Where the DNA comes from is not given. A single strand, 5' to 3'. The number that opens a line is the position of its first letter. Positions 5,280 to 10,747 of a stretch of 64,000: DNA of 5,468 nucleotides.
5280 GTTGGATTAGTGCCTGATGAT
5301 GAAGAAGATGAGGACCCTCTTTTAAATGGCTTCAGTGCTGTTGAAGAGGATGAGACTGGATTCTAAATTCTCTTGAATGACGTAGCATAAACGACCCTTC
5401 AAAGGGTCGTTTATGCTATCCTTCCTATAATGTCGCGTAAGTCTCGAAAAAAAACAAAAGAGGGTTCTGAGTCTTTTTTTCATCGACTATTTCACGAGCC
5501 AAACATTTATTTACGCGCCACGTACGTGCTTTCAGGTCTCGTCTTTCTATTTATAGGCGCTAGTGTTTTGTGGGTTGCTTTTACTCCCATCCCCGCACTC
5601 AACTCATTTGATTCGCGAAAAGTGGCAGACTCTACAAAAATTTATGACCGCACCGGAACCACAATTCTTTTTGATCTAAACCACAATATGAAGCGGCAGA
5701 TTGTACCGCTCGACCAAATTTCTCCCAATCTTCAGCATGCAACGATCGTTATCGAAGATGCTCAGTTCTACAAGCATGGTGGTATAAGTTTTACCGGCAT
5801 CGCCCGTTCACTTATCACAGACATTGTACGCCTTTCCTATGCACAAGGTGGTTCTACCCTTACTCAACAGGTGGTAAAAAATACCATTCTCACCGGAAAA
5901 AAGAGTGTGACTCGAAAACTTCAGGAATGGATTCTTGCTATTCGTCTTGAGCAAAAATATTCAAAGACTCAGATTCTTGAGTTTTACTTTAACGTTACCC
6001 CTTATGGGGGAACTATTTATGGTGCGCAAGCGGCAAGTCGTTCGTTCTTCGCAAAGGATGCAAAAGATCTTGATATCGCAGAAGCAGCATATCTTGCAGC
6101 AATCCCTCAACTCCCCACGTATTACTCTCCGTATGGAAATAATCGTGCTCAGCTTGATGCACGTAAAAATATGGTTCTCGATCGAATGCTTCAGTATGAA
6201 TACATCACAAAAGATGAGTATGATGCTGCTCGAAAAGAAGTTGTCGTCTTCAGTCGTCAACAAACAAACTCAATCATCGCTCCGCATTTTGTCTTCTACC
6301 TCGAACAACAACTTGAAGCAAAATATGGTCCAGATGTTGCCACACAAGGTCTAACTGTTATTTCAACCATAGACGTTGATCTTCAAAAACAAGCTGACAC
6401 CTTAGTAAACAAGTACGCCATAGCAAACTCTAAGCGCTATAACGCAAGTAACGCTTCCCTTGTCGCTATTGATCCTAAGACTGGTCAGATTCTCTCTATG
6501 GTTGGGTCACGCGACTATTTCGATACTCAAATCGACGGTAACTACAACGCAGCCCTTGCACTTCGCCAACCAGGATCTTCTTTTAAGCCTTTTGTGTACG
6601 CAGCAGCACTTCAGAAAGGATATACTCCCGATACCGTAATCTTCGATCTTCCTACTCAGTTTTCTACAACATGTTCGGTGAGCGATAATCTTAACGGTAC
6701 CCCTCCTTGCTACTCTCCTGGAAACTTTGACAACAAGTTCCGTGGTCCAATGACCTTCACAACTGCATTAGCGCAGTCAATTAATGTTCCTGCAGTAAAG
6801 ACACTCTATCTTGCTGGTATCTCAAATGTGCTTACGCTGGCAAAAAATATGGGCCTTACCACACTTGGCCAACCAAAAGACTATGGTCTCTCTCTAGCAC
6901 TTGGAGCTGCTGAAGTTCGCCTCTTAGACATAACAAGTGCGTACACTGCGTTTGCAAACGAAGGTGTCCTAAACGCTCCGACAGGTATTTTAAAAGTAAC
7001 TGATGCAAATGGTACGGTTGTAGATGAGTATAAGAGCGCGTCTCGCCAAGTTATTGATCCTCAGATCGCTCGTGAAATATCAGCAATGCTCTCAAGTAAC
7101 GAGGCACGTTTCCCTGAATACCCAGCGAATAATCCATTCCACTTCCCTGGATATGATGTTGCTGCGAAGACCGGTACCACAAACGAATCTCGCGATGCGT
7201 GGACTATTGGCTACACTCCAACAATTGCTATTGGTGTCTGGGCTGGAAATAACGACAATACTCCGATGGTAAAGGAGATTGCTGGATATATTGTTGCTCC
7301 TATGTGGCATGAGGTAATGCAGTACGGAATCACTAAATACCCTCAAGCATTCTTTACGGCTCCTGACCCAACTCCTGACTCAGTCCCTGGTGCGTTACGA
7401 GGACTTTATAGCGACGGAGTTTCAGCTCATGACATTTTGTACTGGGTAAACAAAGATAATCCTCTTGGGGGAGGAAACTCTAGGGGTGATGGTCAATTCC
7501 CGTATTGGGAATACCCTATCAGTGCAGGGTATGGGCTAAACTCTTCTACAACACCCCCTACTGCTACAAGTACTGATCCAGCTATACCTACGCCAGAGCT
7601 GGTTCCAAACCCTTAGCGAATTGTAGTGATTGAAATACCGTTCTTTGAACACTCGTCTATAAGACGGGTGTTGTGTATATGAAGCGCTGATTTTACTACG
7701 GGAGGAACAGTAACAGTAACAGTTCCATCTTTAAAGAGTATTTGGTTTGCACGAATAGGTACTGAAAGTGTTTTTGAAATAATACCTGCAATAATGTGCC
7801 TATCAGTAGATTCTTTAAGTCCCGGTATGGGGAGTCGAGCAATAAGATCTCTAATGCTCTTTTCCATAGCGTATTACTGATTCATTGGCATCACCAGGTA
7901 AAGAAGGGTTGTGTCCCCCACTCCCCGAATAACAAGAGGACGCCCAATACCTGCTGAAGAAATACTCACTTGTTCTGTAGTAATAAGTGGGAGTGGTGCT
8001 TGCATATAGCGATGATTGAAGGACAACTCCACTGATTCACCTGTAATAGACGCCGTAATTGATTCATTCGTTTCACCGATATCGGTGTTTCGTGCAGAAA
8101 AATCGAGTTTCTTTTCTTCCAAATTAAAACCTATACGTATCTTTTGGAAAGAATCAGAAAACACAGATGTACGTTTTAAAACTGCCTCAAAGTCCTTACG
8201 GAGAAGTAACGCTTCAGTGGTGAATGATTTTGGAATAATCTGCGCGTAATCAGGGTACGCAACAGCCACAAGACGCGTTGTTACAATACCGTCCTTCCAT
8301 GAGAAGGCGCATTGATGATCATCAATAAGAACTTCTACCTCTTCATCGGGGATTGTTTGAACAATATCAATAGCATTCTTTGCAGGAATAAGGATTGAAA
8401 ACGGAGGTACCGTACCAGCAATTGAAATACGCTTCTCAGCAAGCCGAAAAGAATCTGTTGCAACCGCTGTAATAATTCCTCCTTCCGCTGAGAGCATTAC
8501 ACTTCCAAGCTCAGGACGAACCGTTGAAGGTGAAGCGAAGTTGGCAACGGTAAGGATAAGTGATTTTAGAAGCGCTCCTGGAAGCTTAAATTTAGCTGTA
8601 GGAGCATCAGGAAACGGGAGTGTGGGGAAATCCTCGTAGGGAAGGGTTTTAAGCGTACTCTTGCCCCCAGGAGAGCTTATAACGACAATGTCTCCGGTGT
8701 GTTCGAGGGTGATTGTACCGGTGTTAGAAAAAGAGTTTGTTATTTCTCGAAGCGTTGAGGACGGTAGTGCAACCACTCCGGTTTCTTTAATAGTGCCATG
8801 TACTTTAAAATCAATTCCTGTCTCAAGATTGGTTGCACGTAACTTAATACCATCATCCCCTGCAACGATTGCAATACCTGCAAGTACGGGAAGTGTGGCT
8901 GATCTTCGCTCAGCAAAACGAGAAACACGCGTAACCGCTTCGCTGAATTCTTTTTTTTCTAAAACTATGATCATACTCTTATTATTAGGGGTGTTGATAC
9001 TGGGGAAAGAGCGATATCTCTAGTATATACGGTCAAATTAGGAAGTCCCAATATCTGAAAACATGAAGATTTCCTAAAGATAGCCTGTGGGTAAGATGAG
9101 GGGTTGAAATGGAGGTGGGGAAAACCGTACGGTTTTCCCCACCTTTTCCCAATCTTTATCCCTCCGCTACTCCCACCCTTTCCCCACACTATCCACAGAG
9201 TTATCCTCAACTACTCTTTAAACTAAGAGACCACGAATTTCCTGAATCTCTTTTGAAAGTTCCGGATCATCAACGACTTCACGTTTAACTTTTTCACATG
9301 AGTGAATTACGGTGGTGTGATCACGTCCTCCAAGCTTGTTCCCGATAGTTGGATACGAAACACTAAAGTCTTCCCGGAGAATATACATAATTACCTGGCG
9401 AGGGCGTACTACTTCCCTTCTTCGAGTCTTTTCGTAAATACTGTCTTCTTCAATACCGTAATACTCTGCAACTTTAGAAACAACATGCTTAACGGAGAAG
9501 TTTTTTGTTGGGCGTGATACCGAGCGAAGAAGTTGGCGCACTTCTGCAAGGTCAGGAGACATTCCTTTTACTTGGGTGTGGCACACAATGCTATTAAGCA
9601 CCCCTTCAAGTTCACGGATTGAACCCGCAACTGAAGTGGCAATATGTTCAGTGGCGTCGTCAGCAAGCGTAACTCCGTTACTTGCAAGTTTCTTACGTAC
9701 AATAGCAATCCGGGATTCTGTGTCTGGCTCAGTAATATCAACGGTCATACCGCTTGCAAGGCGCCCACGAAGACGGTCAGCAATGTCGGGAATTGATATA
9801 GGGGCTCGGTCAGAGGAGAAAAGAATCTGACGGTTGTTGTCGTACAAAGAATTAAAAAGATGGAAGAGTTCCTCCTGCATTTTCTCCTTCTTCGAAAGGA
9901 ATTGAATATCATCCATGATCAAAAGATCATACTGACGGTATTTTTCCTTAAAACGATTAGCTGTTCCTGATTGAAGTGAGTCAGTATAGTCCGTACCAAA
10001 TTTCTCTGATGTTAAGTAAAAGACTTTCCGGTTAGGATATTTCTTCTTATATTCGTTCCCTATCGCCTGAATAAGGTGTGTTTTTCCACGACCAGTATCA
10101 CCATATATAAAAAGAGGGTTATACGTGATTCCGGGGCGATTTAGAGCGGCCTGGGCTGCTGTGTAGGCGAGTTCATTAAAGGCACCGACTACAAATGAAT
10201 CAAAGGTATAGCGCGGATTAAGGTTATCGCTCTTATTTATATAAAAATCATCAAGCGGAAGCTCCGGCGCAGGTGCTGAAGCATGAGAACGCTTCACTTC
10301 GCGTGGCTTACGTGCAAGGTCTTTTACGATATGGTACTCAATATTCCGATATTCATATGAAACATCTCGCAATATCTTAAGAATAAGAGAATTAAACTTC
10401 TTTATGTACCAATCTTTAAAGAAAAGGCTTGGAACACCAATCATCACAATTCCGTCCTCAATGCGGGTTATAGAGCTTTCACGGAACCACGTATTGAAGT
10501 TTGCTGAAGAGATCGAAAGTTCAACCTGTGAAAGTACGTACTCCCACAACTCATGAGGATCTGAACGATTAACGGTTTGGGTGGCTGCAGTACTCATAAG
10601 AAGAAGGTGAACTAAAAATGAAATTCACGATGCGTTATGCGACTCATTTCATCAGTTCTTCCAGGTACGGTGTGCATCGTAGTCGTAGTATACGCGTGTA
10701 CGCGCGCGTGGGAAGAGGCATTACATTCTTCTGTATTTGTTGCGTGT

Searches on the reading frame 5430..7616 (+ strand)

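Call 34: search_protein_families(library=pfam, proteins=[window:5430-7616:+], max_evalue=0.0001)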
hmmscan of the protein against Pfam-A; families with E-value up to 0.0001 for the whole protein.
window:5430-7616:+ (728 aa): 2 families
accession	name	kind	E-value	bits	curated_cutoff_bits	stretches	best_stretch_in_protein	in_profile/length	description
PF00912.28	Transgly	-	6.9e-60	201.9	27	1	83-253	8-177/178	Transglycosylase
PF00905.27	Transpeptidase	-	6.5e-26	91.7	22.1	1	343-599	2-272/299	Penicillin binding protein transpeptidase domain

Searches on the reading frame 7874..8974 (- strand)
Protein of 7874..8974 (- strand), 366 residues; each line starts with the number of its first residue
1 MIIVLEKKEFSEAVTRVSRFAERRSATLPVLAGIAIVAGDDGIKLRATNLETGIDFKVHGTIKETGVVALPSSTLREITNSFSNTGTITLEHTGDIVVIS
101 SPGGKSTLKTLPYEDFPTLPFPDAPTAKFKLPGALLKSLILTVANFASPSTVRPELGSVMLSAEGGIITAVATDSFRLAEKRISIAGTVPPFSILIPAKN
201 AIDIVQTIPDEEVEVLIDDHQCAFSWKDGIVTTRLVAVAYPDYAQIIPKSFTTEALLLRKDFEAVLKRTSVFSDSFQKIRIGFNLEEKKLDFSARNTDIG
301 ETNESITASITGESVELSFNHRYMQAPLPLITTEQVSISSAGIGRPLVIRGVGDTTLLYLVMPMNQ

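Call 34: search_protein_families(library=pfam, proteins=[window:7874-8974:-], max_evalue=0.0001)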
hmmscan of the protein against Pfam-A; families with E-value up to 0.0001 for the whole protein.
window:7874-8974:- (366 aa): 3 families
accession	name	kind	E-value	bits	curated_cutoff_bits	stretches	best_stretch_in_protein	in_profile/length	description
PF00712.24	DNA_pol3_beta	-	1.9e-24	86.6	24.4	2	1-120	1-120/120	DNA polymerase III beta subunit, N-terminal domain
PF02768.20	DNA_pol3_beta_3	-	5.9e-23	81.4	27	1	245-364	2-120/121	DNA polymerase III beta subunit, C-terminal domain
PF02767.21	DNA_pol3_beta_2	-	1.3e-17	64.5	27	1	131-242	2-116/116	DNA polymerase III beta subunit, central domain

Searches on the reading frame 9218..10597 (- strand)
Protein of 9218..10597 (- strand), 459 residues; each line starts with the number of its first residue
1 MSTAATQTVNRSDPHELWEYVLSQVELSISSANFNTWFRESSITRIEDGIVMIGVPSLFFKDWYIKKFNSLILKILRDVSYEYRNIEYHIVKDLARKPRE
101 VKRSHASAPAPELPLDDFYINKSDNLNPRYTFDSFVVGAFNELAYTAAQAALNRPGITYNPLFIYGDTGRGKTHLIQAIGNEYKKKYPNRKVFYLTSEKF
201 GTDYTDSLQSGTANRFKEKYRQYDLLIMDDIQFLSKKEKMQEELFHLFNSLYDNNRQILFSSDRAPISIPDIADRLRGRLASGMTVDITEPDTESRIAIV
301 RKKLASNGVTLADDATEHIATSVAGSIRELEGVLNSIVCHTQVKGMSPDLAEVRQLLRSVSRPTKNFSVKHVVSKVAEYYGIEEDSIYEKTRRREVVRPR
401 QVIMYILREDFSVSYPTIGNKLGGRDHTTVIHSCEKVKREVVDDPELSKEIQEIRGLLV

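Call 34: search_protein_families(library=pfam, proteins=[window:9218-10597:-], max_evalue=0.0001)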
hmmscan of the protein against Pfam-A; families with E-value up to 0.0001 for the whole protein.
window:9218-10597:- (459 aa): 8 families
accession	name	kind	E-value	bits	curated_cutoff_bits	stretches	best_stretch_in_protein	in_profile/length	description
PF00308.24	Bac_DnaA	-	4.2e-62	209.5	23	1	126-287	1-162/162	Bacterial DnaA ATPAse domain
PF08299.17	Bac_DnaA_C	-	1e-25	90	31.5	1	370-437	2-69/69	Bacterial dnaA protein helix-turn-helix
PF11638.13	DnaA_N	-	4.2e-11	42.8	24.6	1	16-77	2-64/65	DnaA N-terminal domain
PF01695.23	IstB_IS21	-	3.5e-08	33.7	24.1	1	163-261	96-192/238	IstB-like ATP binding protein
PF13173.12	AAA_14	-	2.1e-06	28.2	27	1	160-281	3-116/129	AAA domain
PF13401.12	AAA_22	-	4.1e-06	27.6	27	0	161-197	7-41/130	AAA domain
PF00910.28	RNA_helicase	-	6.4e-06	27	21.5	0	163-249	2-76/105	RNA helicase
PF00004.35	AAA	-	2.1e-05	25.4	21.2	1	163-256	2-100/131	ATPase family associated with various cellular activities (AAA)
